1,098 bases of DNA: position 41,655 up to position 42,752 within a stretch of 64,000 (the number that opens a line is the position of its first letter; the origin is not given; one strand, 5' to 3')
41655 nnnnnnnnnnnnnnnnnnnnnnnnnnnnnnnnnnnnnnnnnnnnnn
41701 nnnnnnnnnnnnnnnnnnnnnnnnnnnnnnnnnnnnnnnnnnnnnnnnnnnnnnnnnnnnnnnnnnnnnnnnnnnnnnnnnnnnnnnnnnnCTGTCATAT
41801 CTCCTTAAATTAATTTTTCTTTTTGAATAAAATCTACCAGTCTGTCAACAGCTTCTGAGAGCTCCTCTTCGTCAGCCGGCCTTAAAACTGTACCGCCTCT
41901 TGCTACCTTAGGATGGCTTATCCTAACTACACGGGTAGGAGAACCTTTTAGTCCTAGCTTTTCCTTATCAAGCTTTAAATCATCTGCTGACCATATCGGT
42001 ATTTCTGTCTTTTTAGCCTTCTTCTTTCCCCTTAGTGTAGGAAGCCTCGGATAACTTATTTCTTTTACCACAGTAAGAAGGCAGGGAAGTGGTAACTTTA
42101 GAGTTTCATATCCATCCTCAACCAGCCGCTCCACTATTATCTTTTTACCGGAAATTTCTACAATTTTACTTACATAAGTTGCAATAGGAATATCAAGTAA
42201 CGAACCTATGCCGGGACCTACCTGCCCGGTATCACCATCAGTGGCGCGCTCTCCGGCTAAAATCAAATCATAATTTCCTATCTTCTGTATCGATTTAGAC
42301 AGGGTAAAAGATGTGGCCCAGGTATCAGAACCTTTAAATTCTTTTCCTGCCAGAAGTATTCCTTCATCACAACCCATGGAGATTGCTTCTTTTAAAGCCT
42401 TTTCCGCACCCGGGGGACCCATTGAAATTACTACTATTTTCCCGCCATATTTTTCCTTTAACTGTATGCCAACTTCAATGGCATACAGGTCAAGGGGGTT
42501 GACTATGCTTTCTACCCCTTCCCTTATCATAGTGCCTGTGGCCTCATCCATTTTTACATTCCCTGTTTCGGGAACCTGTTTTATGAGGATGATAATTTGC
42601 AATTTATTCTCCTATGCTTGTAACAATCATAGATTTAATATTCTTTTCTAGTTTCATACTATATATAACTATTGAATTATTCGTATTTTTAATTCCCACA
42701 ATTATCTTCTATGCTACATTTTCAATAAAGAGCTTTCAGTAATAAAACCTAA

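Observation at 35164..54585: ~20-kb amino-sugar/lactyl-ether catabolic island with two EtfAB pairs and three FAD-linked GlcD-like dehydrogenases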

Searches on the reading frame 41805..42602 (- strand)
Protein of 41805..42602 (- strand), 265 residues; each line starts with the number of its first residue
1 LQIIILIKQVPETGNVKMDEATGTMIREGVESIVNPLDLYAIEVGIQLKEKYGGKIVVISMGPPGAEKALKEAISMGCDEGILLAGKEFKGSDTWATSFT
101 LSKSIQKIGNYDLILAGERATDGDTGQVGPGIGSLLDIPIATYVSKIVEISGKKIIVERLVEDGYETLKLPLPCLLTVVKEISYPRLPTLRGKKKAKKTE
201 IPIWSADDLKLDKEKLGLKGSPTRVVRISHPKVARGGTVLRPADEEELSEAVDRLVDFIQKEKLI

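Call 4: search_protein_families(library=pfam, proteins=[window:41805-42602:-])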
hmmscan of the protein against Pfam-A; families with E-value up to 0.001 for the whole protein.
window:41805-42602:- (265 aa): 1 family
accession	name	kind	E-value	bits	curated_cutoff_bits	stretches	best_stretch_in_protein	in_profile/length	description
PF01012.27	ETF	-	1.5e-42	145.9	26.7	1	23-208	2-180/181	Electron transfer flavoprotein domain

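Call 6: search_protein_families(library=ncbifam, proteins=[window:41805-42602:-], max_evalue=0.00001)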
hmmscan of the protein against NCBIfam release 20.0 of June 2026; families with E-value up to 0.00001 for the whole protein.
window:41805-42602:- (265 aa): 6 families
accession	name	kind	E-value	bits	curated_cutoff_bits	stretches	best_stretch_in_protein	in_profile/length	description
NF040731.1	flavo_sub_EftB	exception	1.3e-82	277.1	445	1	2-255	1-254/260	electron transfer flavoprotein subunit beta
NF042971.1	AcrlCoAredClosAcrB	equivalog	1.9e-66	223.8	475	1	1-256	1-261/266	acryloyl-CoA reductase electron transfer subunit gamma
NF002888.0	PRK03359.1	subfamily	5.3e-34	117.8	219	1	1-253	1-250/256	putative electron transfer flavoprotein FixA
NF008998.0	PRK12342.1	equivalog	1e-33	116.8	338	1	1-261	1-251/254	electron transfer flavoprotein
TIGR04503.1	mft_etfB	hypoth_equivalog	1.1e-15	57.7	200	1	16-209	12-218/290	mycofactocin-associated electron transfer flavoprotein beta subunit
NF051844.1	ETFlavBetaProt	equivalog_domain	6.2e-07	29.2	350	1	38-213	24-192/254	electron transfer flavoprotein subunit beta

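Call 79: search_solved_structures(query=window:41805-42602:-, max_evalue=1e-15, show_alignments=3)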
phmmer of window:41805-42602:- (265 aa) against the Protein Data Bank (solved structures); distinct sequences matched with E-value up to 1e-15: 10.
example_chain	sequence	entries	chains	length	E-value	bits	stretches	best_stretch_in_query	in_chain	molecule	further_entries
6fah_B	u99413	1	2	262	1.3e-66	228.2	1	1-247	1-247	Caffeyl-CoA reductase-Etf complex subunit CarD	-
7koe_A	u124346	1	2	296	8.5e-64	218.9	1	3-261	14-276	Electron transfer flavoprotein, beta subunit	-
5ol2_B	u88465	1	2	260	9.9e-62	212.1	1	1-254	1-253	Electron transfer flavoprotein small subunit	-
7qh2_B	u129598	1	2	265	5e-59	203.3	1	2-232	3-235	Lactate dehydrogenase (NAD(+),ferredoxin) subunit LctB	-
4kpu_B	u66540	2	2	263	1.8e-57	198.2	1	1-265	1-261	Electron transfer flavoprotein alpha/beta-subunit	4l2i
2a1t_S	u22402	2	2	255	2.7e-25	92.8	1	3-213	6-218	Electron transfer flavoprotein beta-subunit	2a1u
1efv_B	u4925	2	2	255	5.4e-25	91.8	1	3-213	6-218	ELECTRON TRANSFER FLAVOPROTEIN | Electron transfer flavoprotein beta-subunit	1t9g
1efp_B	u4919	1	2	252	1.4e-20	77.3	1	21-212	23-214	PROTEIN (ELECTRON TRANSFER FLAVOPROTEIN)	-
5ow0_B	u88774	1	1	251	2.9e-20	76.3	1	1-201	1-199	Electron transfer flavoprotein, beta subunit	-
1o94_C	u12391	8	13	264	1.4e-16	64.2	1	33-248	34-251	ELECTRON TRANSFER FLAVOPROTEIN BETA-SUBUNIT | ELECTRON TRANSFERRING FLAVOPROTEIN BETA-SUBUNIT | Electron transfer flavoprotein subunit beta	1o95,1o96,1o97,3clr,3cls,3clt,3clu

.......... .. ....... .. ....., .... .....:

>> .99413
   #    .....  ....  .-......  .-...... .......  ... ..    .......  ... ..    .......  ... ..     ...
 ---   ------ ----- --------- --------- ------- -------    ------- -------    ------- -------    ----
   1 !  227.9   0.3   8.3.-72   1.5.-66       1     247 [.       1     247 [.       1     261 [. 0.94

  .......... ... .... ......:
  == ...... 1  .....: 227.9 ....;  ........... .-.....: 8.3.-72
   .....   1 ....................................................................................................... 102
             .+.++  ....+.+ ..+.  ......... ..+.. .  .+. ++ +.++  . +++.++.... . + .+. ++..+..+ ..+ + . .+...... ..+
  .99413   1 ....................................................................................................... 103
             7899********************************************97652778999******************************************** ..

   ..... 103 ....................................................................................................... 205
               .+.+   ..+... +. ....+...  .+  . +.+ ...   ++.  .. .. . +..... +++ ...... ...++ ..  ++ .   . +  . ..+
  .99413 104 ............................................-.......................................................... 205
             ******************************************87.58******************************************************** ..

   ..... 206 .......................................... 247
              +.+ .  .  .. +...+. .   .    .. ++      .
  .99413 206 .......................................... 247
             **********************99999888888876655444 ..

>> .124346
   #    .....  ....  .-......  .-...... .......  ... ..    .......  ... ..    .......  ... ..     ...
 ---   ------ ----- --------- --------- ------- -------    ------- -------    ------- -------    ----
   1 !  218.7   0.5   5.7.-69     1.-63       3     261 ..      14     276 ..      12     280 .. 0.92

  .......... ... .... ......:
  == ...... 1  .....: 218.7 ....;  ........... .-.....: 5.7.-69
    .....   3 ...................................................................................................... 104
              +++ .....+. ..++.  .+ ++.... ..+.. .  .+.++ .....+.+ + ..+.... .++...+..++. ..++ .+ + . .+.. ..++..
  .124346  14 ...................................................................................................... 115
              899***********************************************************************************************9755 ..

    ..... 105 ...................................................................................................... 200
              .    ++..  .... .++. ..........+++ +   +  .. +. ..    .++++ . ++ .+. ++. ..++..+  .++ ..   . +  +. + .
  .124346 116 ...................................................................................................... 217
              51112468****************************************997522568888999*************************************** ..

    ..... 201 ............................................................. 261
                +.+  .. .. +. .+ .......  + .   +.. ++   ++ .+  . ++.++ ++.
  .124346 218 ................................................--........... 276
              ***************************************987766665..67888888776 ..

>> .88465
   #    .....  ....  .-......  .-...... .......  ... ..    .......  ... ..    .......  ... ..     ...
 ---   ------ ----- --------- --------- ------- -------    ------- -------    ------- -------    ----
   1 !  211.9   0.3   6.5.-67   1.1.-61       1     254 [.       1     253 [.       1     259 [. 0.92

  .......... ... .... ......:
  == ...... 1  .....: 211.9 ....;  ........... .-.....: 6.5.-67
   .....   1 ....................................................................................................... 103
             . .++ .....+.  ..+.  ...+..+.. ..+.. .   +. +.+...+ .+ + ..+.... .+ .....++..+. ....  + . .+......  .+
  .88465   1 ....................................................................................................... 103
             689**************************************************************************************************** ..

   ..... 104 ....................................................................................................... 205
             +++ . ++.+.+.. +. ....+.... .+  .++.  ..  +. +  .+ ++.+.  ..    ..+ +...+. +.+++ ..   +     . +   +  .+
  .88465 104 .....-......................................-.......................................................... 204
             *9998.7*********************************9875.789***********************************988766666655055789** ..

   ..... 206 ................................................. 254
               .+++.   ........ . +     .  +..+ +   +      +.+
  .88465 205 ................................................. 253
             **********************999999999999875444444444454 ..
